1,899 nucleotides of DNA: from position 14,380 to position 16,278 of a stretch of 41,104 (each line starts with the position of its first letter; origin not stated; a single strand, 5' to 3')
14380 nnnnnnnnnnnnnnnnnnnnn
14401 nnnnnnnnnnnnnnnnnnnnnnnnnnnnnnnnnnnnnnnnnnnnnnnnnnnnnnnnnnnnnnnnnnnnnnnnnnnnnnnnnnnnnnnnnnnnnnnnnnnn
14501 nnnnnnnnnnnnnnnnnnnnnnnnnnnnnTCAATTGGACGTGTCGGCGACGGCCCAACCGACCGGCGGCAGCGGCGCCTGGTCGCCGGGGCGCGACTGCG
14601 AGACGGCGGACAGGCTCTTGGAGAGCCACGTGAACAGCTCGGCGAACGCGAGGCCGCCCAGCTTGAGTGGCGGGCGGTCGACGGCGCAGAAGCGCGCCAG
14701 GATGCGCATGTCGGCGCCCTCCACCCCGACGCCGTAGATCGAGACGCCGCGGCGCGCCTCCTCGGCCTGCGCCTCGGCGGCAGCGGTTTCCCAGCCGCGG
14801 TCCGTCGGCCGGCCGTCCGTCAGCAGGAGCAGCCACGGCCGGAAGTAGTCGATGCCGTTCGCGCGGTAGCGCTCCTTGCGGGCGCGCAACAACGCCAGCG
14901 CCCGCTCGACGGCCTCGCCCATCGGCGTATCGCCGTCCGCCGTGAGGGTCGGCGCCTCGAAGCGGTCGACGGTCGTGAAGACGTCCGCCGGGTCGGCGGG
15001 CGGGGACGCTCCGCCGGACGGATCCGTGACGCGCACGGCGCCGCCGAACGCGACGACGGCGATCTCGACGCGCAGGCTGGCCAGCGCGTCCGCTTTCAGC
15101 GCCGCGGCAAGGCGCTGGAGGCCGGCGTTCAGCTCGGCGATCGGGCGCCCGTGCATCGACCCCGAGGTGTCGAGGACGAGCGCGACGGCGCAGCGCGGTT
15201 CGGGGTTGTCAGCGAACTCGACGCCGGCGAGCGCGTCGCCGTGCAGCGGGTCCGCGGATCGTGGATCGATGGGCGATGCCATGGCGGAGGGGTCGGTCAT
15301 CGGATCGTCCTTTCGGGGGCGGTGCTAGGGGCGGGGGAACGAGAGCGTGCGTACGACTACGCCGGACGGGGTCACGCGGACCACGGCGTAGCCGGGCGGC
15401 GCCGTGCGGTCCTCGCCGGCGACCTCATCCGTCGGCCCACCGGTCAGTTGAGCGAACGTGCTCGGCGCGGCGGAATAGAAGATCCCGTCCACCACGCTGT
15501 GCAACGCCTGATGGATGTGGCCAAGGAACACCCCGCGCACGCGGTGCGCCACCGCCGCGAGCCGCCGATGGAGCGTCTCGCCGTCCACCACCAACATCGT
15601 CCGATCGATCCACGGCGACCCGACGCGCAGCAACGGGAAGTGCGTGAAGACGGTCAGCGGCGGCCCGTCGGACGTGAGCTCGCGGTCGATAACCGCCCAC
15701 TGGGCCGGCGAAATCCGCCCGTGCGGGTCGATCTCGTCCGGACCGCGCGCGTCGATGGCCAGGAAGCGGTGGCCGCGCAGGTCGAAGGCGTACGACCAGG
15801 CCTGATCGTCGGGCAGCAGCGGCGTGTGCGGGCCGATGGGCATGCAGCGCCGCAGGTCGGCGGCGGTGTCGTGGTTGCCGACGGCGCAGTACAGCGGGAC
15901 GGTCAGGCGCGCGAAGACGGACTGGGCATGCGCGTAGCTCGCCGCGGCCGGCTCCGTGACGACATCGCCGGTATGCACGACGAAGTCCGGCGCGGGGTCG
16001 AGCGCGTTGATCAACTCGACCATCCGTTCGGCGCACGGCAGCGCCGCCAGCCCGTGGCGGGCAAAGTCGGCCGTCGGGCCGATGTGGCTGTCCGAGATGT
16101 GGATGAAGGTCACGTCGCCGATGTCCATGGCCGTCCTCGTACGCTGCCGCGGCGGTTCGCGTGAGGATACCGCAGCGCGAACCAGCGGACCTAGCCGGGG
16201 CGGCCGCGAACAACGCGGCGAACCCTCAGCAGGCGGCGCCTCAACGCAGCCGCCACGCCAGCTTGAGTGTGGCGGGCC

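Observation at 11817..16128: Four-gene coupled cassette of metallophosphoesterase, TerY/YegL-like vWA protein, PP2C phosphatase and atypical membrane Ser/Thr kinase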

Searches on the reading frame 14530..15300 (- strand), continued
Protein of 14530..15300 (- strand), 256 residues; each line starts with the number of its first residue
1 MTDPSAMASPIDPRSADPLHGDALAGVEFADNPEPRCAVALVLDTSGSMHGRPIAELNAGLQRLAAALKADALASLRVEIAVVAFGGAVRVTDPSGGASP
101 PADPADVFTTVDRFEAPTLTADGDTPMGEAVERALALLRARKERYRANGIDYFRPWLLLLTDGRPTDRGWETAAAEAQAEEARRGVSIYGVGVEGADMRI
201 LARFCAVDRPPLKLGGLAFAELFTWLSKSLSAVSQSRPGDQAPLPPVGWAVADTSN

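Call 61: find_encoding_contigs(protein=P0144, flank=7000, max_places=2)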
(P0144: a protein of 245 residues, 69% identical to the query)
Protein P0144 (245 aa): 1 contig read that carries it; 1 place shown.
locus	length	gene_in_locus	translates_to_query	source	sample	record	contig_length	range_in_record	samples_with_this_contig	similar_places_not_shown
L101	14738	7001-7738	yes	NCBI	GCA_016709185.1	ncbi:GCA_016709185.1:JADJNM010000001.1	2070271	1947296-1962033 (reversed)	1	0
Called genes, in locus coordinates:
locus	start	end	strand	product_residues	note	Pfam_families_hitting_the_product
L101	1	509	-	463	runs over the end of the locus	PF02737:3HCDH_N (weak), PF03721:UDPG_MGDP_dh_N, PF03807:F420_oxidored (faint), PF00984:UDPG_MGDP_dh, PF03720:UDPG_MGDP_dh_C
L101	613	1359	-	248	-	PF13428:TPR_14 (faint), PF14559:TPR_19 (faint)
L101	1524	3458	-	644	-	PF04107:GCS2, PF00571:CBS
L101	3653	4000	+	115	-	PF04024:PspC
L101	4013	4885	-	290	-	PF04286:DUF445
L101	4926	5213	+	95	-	PF03819:MazG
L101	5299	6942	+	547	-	PF01019:G_glu_transpept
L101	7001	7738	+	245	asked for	PF00092:VWA, PF13519:VWA_2 (faint)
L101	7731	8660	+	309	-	PF13672:PP2C_2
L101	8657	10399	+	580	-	-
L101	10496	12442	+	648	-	PF08309:LVIVD (faint), PF09826:Beta_propel (faint)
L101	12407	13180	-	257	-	PF13469:Sulfotransfer_3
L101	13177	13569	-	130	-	-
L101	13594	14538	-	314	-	PF13793:Pribosyltran_N, PF00156:Pribosyltran, PF14572:Pribosyl_synth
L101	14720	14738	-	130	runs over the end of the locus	-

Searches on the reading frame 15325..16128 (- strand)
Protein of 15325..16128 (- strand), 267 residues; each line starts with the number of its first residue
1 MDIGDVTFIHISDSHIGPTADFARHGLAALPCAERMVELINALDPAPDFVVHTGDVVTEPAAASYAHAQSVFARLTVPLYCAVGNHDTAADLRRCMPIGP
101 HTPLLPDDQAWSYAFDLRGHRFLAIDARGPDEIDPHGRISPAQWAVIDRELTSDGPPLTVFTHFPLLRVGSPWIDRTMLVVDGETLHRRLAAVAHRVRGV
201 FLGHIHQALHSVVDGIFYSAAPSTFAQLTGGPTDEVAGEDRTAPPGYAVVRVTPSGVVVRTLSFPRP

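Call 8: search_protein_families(library=pfam, proteins=[window:15325-16128:-], max_evalue=0.01)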
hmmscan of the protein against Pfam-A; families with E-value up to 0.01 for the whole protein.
window:15325-16128:- (267 aa): 2 families
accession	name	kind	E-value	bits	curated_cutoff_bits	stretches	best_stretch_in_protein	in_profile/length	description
PF00149.33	Metallophos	-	2.8e-15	57.7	21.5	1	7-207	2-190/191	Calcineurin-like phosphoesterase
PF12850.12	Metallophos_2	-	1.7e-06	28.6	27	1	8-91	3-66/154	Calcineurin-like phosphoesterase superfamily domain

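Call 9: search_protein_families(library=padloc, proteins=[window:15325-16128:-], max_evalue=0.01)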
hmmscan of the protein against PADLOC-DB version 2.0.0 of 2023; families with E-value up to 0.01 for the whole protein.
window:15325-16128:- (267 aa): 1 family
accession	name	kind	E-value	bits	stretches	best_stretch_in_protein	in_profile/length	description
PDLC04908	PDC-S10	-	0.0026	15.1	0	45-90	28-74/223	-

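Call 10: search_protein_families(library=ncbifam, proteins=[window:15325-16128:-], max_evalue=0.01)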
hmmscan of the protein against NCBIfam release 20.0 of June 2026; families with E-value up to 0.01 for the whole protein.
window:15325-16128:- (267 aa): 5 families
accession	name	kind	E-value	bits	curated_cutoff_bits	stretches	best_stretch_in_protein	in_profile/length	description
NF008359.0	PRK11148.1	equivalog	3.7e-18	66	225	2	135-230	135-229/275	3',5'-cyclic-AMP phosphodiesterase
NF050112.1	PhdiestSpdARhizob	equivalog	1.2e-17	64.5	400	1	27-261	20-253/264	2', 3'cyclic nucleotide phosphodiesterase SpdA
TIGR04123.1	P_estr_lig_assc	hypoth_equivalog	0.00038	19.9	150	1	9-93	24-115/207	ligase-associated DNA damage response endonuclease PdeM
NF053862.1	DS9_1_antiphage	equivalog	0.0011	17.9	420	0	7-78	195-272/486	anti-phage phosphoesterase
TIGR00040.1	yfcE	subfamily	0.0023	18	56.25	0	32-89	15-65/158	YfcE family phosphodiesterase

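Call 18: find_homologous_proteins(query=window:15325-16128:-, max_evalue=1e-10)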
Query window:15325-16128:- (267 aa): 302 proteins with E <= 1e-10 among 2743 candidates; the best 120 are listed.
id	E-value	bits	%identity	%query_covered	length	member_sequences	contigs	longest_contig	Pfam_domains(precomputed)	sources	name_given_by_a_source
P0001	3.2e-177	606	100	100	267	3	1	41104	PF12850.13,PF00149.34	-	-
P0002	7.2e-143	493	82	100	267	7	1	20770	PF12850.13,PF00149.34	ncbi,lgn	ncbi:MAG: metallophosphoesterase [Anaerolineae bacterium]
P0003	1.4e-136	472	78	100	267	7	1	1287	PF12850.13,PF00149.34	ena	-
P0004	3.6e-135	468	77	100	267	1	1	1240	PF12850.13,PF00149.34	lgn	-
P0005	4.1e-130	451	76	100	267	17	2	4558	PF12850.13,PF00149.34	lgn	-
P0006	7.1e-130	450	75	100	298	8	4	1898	PF00149.34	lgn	-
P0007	5.3e-98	346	61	98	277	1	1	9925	PF12850.13,PF00149.34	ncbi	-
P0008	1.7e-95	338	60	97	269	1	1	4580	PF12850.13,PF00149.34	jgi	jgi:Icc protein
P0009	2.3e-95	337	60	98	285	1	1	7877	PF12850.13,PF00149.34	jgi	jgi:3',5'-cyclic-AMP phosphodiesterase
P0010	2.9e-94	334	58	98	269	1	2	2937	PF12850.13,PF00149.34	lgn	-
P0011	2.8e-93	330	57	100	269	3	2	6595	PF12850.13,PF00149.34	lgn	-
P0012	3.5e-93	330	58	98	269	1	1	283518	PF12850.13,PF00149.34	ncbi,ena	-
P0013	9.7e-93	329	59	98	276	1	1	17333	PF12850.13,PF00149.34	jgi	jgi:3',5'-cyclic-AMP phosphodiesterase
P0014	1.2e-92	328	58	100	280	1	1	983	PF12850.13,PF00149.34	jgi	jgi:3',5'-cyclic-AMP phosphodiesterase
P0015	1.2e-91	325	58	100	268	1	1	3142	PF12850.13,PF00149.34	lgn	-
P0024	5.8e-87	310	55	97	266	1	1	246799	PF12850.13,PF00149.34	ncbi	ncbi:MAG: metallophosphoesterase [Chloroflexota bacterium]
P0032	8.4e-85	303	50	98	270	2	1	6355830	PF12850.13,PF00149.34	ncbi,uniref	ncbi:metallophosphoesterase family protein [Candidatus Leptofilum sp.]|uniref:metallophosphoesterase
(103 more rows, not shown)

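Call 19: find_encoding_contigs(protein=P0002, flank=8000, max_places=3)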
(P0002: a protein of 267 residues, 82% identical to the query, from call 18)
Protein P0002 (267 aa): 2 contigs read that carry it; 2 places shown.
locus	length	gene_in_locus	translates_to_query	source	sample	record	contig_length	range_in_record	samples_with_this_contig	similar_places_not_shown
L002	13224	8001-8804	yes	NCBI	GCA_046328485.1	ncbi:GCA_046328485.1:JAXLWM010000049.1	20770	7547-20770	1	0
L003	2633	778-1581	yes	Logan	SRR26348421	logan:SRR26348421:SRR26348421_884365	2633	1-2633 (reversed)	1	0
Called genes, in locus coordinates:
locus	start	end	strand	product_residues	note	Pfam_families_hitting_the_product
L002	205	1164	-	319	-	PF14804:Jag_N, PF01424:R3H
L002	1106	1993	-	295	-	PF02096:60KD_IMP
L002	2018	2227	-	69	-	PF01809:YidD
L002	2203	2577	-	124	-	PF00825:Ribonuclease_P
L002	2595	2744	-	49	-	PF00468:Ribosomal_L34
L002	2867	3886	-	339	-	PF06723:MreB_Mbl, PF00022:Actin (weak), PF00012:HSP70 (weak), PF14450:FtsA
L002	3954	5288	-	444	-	PF00275:EPSP_synthase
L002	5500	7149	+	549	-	PF05362:Lon_C (weak), PF13541:ChlI, PF01078:Mg_chelatase, PF13335:Mg_chelatase_C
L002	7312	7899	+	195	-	PF02698:DUF218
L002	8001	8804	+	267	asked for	PF00149:Metallophos, PF12850:Metallophos_2 (faint)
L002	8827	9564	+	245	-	PF00092:VWA, PF13519:VWA_2 (weak)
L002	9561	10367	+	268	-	PF13672:PP2C_2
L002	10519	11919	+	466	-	PF00069:Pkinase (weak)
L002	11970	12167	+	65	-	-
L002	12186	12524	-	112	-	PF01253:SUI1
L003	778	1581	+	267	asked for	PF00149:Metallophos, PF12850:Metallophos_2 (faint)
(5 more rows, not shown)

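Call 20: find_encoding_contigs(protein=P0012, flank=8000, max_places=2)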
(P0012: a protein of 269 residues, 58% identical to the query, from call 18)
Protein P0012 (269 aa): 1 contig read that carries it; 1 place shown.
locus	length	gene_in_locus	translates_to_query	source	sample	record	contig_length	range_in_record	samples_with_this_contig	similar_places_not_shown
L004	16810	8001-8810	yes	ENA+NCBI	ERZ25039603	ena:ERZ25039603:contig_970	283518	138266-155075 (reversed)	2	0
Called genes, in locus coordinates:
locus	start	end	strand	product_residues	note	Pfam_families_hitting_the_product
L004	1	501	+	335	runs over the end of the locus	PF13177:DNA_pol3_delta2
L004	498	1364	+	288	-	PF04468:PSP1, PF17214:KH_TffA (weak), PF28472:PSP1_3rd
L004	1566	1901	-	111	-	PF04232:SpoVS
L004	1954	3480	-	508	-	PF12072:RNase_Y_N, PF00013:KH_1 (weak), PF08668:HDOD (faint), PF01966:HD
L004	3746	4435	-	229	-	PF27462:RecX_N, PF21982:RecX_HTH1, PF02631:RecX_HTH2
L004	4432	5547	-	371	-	PF00154:RecA_N, PF08423:Rad51, PF06745:ATPase (faint), PF27531:MT3502_N (weak), PF21096:RecA_C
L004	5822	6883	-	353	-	-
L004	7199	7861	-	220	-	-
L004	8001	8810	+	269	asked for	PF00149:Metallophos, PF12850:Metallophos_2 (weak)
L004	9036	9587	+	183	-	PF04513:Baculo_PEP_C (faint)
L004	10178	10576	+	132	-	-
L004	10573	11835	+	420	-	PF23493:CysS_C (weak)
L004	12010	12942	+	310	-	PF01544:CorA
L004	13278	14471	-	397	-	PF13646:HEAT_2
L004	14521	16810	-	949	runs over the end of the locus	PF00082:Peptidase_S8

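Call 21: find_encoding_contigs(protein=P0032, flank=8000, max_places=2)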
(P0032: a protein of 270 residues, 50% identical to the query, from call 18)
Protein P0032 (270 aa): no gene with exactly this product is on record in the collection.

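Call 23: find_related_loci(query=window:15325-16128:-, collection=metagenome_contigs, flank=6000)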
Query window:15325-16128:- (267 aa) in metagenome_contigs; peptide patterns used: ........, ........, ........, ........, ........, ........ (x = any residue, [..] = any of these).
212 stretches matched a pattern; 8 encode a relative of the query (tblastn E <= 1e-3); 8 distinct loci.
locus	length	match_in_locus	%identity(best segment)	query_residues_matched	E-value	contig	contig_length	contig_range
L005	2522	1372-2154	46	6-266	8e-81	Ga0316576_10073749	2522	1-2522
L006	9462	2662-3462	41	1-267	9e-77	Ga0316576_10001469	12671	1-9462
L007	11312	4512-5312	42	1-267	2e-76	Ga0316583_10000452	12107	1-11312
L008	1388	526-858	33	7-128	4e-13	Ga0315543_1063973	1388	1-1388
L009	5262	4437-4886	25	7-166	3e-11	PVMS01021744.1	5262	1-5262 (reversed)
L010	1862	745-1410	24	7-232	1e-10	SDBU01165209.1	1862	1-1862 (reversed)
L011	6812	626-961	30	7-128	5e-9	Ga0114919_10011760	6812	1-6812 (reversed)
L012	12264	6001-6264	30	6-89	3e-6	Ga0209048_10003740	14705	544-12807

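Call 31: find_encoding_contigs(protein=P0007, flank=6000, max_places=2)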
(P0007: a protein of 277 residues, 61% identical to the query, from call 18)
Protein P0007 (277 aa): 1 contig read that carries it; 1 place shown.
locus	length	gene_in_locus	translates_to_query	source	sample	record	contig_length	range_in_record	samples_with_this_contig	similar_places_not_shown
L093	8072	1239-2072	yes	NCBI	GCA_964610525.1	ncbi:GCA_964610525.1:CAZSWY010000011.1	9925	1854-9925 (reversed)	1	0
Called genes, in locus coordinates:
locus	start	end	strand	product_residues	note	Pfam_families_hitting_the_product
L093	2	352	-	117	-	?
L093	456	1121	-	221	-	-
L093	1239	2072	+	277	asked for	PF00149:Metallophos, PF12850:Metallophos_2 (faint)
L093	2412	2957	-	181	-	PF00132:Hexapep (weak), PF25087:GMPPB_C (faint), PF25084:LbH_EIF2B (faint)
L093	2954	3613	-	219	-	PF06271:RDD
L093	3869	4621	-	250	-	-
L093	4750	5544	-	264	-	-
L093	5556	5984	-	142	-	-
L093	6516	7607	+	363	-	PF09376:NurA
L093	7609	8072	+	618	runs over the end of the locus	PF01935:DUF87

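Call 32: find_encoding_contigs(protein=P0013, flank=6000, max_places=2)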
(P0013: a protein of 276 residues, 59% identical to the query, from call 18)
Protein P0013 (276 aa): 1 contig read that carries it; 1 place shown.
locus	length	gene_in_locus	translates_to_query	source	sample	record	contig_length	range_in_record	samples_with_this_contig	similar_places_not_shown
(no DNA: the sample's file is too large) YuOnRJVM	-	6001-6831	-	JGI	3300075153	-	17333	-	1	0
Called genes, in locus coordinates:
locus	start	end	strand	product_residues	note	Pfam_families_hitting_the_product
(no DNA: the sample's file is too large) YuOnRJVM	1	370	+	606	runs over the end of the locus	PF13401:AAA_22 (faint), PF25872:HTH_77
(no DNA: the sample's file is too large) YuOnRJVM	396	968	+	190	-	PF00117:GATase, PF07722:Peptidase_C26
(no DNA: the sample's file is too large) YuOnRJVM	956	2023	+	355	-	PF00425:Chorismate_bind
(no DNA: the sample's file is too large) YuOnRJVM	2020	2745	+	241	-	-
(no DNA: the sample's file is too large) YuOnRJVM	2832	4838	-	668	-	PF08757:CotH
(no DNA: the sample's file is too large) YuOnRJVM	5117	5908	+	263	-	PF05685:Uma2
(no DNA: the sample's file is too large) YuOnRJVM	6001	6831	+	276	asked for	PF00149:Metallophos, PF12850:Metallophos_2 (faint)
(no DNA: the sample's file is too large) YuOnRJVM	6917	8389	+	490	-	PF00773:RNB, PF18614:RNase_II_C_S1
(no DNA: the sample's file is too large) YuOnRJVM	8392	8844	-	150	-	PF00383:dCMP_cyt_deam_1, PF14437:MafB19-deam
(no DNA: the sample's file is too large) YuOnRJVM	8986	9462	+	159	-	?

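Call 33: find_encoding_contigs(protein=P0024, flank=6000, max_places=2)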
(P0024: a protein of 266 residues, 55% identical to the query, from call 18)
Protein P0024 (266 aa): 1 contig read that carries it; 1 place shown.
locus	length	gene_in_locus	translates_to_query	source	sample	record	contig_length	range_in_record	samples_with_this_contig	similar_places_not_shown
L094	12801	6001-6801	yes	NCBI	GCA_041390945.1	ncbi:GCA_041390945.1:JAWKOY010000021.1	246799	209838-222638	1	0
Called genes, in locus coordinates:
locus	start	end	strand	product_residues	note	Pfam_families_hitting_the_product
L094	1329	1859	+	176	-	PF00499:Oxidored_q3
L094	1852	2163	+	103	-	PF00420:Oxidored_q2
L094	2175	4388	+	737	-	PF00662:Proton_antipo_N, PF00361:Proton_antipo_M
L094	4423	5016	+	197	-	PF00361:Proton_antipo_M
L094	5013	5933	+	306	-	PF00361:Proton_antipo_M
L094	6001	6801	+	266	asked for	PF00149:Metallophos, PF12850:Metallophos_2 (faint)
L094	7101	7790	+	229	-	PF00072:Response_reg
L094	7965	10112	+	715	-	PF02518:HATPase_c (weak)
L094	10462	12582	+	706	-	PF04879:Molybdop_Fe4S4, PF00384:Molybdopterin, PF01568:Molydop_binding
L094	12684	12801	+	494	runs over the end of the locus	PF00361:Proton_antipo_M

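Call 36: search_solved_structures(query=window:15325-16128:-, max_evalue=0.001)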
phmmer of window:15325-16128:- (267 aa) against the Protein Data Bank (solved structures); distinct sequences matched with E-value up to 0.001: 6.
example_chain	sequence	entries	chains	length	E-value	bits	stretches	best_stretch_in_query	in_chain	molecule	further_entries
2zo9_B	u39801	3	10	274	1.5e-12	50.7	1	8-228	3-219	Phosphohydrolase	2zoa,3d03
2dxl_A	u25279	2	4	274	1.6e-12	50.7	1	8-227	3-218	Phosphohydrolase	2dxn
2hyp_A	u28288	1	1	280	9e-11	44.9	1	5-258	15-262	Hypothetical protein RV0805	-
2hy1_A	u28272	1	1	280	1.2e-10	44.5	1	5-258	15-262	Rv0805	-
3ib7_A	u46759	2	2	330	1.9e-10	43.8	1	5-258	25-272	Icc protein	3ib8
2hyo_A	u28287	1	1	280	2e-09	40.5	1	5-258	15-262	Rv0805N97A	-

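Call 40: find_encoding_contigs(protein=P0005, flank=5000, max_places=3)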
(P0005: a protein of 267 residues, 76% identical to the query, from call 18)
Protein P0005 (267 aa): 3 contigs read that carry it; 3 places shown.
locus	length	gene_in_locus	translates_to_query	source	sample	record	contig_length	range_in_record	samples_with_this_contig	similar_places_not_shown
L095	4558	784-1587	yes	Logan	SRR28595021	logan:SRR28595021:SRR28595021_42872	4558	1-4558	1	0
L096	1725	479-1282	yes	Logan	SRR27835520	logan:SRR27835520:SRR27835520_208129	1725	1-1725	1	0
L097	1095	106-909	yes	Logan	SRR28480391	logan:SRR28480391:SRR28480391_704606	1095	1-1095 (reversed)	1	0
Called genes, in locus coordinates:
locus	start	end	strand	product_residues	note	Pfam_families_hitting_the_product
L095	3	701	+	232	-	?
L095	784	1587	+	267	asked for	PF00149:Metallophos, PF12850:Metallophos_2 (faint)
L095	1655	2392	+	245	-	PF00092:VWA, PF13519:VWA_2 (weak)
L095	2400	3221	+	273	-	PF13672:PP2C_2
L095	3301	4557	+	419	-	?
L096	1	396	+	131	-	?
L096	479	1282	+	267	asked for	PF00149:Metallophos, PF12850:Metallophos_2 (faint)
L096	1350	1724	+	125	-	?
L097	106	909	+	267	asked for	PF00149:Metallophos, PF12850:Metallophos_2 (faint)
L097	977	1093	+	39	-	?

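Call 46: find_encoding_contigs(protein=P0001, flank=10000, max_places=3)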
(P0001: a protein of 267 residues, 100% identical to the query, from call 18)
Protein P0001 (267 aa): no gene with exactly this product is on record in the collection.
